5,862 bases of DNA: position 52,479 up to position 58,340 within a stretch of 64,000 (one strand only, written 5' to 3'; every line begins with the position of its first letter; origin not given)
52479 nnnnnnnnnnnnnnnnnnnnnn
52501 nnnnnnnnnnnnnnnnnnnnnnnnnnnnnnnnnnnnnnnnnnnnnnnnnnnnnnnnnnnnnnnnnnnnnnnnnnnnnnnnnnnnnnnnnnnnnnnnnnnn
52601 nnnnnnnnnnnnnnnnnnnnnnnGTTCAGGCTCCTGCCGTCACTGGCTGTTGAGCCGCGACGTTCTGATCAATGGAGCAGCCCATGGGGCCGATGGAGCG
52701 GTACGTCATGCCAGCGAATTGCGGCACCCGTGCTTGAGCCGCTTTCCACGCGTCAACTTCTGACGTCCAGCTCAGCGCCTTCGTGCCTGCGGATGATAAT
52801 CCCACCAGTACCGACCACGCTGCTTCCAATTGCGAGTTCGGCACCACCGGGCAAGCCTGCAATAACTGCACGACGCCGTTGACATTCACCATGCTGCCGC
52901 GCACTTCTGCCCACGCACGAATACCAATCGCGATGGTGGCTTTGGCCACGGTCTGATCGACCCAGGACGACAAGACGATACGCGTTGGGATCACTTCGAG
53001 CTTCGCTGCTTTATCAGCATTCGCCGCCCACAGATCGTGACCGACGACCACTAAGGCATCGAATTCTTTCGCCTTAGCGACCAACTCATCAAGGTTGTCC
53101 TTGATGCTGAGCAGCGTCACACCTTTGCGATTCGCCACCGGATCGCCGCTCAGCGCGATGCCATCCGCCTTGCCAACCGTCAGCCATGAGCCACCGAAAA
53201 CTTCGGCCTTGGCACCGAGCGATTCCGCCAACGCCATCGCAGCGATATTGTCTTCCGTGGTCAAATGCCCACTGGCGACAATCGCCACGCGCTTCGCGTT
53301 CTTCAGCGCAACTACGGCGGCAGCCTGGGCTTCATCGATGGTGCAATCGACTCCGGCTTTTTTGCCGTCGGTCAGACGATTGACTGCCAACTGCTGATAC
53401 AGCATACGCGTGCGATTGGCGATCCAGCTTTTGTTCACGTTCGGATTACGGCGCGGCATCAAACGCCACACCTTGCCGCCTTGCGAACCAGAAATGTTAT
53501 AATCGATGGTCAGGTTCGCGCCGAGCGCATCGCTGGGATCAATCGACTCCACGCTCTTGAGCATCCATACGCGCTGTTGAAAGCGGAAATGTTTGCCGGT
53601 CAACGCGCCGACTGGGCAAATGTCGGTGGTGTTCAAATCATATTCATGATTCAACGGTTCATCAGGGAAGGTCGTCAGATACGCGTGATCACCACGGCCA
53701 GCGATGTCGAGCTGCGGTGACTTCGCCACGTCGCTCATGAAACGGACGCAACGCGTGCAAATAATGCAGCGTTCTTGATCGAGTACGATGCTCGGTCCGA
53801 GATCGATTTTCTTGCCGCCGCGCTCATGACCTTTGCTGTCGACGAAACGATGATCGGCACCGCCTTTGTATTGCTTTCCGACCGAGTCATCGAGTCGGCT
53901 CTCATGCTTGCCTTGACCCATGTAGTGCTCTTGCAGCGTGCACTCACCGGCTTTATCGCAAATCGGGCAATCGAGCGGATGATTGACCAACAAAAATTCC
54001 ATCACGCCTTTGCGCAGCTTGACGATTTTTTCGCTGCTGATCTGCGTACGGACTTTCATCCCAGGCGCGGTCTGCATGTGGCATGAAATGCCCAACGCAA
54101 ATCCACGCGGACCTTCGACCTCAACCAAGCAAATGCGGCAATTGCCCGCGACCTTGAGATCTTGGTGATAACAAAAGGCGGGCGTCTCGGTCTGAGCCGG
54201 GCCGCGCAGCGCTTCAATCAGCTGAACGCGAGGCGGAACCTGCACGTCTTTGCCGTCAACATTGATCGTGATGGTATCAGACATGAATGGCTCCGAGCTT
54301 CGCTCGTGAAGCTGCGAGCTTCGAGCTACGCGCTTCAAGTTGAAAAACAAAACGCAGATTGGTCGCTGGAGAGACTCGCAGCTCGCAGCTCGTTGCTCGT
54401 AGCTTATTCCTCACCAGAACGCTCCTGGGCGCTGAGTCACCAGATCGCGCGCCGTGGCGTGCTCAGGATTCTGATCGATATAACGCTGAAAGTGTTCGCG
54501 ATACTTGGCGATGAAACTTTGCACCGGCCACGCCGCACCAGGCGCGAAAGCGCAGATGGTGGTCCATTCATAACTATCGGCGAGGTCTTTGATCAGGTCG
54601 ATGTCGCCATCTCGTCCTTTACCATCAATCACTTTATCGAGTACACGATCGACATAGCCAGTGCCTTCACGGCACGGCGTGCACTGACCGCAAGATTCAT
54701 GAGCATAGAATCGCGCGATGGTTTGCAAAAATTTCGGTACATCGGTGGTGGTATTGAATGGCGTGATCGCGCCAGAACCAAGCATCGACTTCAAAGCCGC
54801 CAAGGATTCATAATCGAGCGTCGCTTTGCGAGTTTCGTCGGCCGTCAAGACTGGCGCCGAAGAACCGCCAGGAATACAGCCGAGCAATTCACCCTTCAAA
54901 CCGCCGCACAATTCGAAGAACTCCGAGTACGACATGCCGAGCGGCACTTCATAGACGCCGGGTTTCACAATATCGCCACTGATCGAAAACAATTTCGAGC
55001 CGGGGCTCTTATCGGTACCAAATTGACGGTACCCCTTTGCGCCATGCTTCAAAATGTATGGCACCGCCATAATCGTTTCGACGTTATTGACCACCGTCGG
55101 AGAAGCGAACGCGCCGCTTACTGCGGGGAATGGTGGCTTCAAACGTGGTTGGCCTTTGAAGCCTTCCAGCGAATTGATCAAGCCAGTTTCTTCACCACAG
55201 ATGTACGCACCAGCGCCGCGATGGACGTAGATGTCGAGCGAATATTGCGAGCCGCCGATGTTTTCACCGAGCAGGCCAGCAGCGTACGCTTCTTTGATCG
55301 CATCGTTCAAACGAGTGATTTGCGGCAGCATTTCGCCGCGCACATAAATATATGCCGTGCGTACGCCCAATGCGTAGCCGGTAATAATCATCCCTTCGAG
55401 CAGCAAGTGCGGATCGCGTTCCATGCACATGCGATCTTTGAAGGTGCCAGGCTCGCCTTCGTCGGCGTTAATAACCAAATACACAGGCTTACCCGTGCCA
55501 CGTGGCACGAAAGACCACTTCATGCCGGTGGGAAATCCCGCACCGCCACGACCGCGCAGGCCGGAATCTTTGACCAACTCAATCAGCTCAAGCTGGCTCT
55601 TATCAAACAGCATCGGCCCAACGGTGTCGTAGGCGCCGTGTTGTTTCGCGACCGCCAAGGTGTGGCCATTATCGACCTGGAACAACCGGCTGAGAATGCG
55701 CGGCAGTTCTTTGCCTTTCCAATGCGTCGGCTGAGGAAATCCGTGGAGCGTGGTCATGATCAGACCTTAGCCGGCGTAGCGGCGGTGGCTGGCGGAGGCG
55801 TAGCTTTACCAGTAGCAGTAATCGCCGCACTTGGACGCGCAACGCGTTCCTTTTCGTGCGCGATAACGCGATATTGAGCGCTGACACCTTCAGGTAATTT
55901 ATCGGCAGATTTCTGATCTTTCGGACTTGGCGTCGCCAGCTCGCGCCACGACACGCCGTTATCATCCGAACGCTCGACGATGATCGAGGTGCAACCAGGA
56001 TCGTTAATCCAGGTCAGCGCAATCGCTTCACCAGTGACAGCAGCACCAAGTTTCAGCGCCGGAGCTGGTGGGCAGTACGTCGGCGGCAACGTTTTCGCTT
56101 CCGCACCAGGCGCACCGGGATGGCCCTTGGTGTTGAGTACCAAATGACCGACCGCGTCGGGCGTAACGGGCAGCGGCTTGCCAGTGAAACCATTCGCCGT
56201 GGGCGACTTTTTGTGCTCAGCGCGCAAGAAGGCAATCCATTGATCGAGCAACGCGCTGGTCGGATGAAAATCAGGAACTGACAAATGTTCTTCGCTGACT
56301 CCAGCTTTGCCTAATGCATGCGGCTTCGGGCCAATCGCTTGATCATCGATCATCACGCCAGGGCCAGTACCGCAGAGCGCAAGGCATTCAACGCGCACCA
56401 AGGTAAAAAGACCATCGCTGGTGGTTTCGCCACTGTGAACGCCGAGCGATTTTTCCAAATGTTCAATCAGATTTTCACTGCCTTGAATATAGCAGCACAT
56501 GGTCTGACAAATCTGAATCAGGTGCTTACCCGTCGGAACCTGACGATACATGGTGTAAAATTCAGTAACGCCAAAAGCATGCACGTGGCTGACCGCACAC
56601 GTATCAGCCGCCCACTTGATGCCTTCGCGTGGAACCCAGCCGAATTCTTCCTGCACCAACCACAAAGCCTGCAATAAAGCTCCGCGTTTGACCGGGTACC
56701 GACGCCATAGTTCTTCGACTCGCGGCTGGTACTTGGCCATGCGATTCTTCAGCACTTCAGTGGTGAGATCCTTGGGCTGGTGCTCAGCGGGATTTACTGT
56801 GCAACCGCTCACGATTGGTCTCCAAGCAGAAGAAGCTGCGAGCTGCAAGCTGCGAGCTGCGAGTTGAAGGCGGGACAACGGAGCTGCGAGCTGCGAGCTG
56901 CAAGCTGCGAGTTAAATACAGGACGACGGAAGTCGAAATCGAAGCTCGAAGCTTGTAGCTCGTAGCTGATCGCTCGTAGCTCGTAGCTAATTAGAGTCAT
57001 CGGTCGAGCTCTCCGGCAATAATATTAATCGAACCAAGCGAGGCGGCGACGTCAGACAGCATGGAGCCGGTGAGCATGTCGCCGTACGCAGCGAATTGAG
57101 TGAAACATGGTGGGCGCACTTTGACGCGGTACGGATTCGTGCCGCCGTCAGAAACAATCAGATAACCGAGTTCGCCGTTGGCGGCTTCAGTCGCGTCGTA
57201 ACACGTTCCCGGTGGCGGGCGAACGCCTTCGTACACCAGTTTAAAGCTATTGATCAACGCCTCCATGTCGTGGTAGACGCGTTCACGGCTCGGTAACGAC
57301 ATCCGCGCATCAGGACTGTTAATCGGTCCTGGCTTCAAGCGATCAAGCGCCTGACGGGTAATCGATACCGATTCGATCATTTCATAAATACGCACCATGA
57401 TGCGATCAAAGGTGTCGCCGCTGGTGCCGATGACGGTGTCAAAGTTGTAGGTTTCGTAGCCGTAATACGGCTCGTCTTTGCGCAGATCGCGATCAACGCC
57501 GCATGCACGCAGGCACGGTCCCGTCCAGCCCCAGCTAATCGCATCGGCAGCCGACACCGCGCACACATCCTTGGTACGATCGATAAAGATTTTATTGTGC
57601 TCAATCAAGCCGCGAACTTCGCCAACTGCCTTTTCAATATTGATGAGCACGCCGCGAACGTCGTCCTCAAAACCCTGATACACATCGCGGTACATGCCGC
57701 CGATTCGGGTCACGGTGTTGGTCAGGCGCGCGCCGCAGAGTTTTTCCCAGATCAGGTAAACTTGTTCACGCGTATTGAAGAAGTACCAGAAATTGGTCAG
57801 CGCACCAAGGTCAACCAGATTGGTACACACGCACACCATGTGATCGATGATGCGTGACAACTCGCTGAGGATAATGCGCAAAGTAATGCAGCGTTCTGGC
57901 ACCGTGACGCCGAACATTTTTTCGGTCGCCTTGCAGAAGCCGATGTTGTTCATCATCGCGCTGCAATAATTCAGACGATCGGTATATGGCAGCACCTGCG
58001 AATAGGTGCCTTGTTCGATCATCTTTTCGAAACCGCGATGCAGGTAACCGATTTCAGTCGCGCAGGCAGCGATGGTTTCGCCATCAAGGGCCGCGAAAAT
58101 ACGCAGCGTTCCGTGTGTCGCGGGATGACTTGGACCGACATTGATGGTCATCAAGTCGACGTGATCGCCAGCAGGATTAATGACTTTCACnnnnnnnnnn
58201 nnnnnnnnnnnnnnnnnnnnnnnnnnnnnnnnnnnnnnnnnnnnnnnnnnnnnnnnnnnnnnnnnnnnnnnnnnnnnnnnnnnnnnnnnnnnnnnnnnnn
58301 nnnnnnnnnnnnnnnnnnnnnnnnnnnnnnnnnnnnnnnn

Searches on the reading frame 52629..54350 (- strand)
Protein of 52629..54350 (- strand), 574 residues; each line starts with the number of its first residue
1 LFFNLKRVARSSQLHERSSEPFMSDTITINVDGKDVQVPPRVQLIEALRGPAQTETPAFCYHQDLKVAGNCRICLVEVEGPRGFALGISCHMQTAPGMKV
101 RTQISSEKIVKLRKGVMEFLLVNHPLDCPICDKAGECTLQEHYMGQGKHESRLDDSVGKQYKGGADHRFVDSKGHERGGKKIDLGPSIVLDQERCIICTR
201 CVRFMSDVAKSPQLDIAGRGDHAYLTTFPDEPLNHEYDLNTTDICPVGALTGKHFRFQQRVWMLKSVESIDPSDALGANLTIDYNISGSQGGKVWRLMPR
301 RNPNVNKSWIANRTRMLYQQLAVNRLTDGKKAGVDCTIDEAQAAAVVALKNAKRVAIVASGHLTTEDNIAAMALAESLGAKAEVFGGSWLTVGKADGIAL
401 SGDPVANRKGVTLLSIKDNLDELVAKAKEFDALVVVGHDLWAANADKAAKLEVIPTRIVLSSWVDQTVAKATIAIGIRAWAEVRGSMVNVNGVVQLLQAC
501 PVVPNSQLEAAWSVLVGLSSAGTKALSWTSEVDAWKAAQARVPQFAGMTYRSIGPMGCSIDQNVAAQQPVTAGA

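Call 24: search_protein_families(library=pfam, proteins=[window:52629-54350:-], max_evalue=0.00001)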
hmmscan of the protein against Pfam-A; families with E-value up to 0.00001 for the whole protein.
window:52629-54350:- (574 aa): 4 families
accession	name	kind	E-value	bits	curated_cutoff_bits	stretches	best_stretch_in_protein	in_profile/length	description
PF22117.2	Fer4_Nqo3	-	5.2e-24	84.7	27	1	185-251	1-67/67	NADH-quinone oxidoreductase subunit 3, ferredoxin-like domain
PF10588.14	NADH-G_4Fe-4S_3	-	6.2e-15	54.9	27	1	113-150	1-38/40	NADH-ubiquinone oxidoreductase-G iron-sulfur binding region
PF13510.11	Fer2_4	-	2.7e-12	47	22.8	1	25-103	2-80/82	2Fe-2S iron-sulfur cluster binding domain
PF22151.2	Fer4_NDSU1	-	3.9e-11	42.7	23.8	1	264-318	1-50/51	NADH-ubiquinone oxidoreductase NDSU1/NuoG-like, 4Fe-4S domain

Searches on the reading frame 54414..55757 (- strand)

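Call 24: search_protein_families(library=pfam, proteins=[window:54414-55757:-], max_evalue=0.00001)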
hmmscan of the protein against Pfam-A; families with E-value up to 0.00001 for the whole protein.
window:54414-55757:- (448 aa): 3 families
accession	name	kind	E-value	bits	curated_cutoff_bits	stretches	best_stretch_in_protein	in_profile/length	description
PF01512.22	Complex1_51K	-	2.3e-48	164.3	31.2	1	62-233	1-149/150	Nuo51 FMN-binding domain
PF10589.14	NADH_4Fe-4S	-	7.3e-28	96.7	23.5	1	343-425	2-84/85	NADH-ubiquinone oxidoreductase-F iron-sulfur binding region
PF10531.15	SLBB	-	2.6e-06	27.6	27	1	257-288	2-33/55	SLBB domain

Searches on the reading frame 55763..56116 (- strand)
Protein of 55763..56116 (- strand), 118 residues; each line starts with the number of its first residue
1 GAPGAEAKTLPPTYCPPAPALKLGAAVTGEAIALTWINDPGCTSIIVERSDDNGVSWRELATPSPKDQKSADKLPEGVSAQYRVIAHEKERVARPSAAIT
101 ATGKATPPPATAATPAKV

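Call 52: predict_structure(protein=window:55763-56116:-)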
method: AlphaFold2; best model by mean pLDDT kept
length: 118 residues; sequences in the alignment: 1
mean_pLDDT: 51.8   pTM: 0.40
mean pLDDT of the five models: 51.8, 47.7, 46.6, 39.3, 38.6
residues with pLDDT >= 90: 0; 70-90: 7; 50-70: 47; < 50: 64
segments of 3 or more residues with pLDDT < 50: 1-33, 35-40, 64-72, 88-94, 107-113
pLDDT, mean of each block of 10 residues (from residue 1): 35 41 42 47 62 70 48 61 58 55 53 49
secondary structure, 60 per line:
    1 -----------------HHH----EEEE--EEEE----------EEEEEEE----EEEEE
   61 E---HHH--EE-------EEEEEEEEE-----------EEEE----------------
elements in order: E25-28 E31-34 E45-51 E56-61 E79-87 E99-102
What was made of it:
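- Tried and rejected: The model has pLDDT 52, too poor for a fold search (call 52).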

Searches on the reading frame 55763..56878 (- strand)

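Call 24: search_protein_families(library=pfam, proteins=[window:55763-56878:-], max_evalue=0.00001)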
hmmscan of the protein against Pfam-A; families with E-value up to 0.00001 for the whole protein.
window:55763-56878:- (372 aa): 1 family
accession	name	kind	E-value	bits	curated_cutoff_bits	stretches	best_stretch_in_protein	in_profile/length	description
PF01257.25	2Fe-2S_thioredx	-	3.8e-42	144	24.8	1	55-183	2-130/145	Thioredoxin-like [2Fe-2S] ferredoxin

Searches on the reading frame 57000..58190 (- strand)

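Call 24: search_protein_families(library=pfam, proteins=[window:57000-58190:-], max_evalue=0.00001)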
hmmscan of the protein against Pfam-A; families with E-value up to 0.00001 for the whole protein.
window:57000-58190:- (397 aa): 1 family
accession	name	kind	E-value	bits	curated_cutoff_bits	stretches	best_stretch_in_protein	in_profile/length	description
PF00346.24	Complex1_49kDa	-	1e-101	340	24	1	127-397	1-271/271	Respiratory-chain NADH dehydrogenase, 49 Kd subunit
